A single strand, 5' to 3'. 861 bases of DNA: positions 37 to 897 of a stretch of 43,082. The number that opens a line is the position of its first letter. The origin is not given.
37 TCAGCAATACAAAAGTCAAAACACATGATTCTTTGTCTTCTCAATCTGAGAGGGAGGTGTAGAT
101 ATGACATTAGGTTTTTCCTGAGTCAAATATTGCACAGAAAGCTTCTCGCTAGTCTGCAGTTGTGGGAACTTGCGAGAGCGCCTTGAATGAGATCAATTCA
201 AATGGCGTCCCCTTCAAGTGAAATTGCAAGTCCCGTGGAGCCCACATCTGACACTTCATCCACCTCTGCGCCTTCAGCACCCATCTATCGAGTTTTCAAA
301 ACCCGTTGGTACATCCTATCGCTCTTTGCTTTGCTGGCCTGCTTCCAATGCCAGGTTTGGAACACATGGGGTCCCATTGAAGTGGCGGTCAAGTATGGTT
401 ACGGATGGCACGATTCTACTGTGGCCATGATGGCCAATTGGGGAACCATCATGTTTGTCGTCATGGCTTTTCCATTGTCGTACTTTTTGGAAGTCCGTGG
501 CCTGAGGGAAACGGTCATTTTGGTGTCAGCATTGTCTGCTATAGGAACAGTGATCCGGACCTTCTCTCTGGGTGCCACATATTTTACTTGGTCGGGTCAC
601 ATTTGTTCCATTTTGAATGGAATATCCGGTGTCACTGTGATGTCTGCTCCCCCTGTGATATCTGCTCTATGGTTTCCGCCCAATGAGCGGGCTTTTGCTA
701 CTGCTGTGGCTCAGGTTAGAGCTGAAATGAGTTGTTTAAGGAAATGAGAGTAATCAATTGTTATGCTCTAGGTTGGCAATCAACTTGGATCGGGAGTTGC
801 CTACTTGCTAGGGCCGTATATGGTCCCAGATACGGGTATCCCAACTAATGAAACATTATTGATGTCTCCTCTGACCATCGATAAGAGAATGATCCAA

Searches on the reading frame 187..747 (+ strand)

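Call 4: search_protein_families(library=pfam, proteins=[window:187-747:+], max_evalue=0.01)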
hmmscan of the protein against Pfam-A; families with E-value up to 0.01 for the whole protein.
window:187-747:+ (186 aa): 1 family
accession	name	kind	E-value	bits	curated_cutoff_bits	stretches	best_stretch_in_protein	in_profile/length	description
PF07690.21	MFS_1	-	1.4e-07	31.3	33.4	1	47-176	2-127/347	Major Facilitator Superfamily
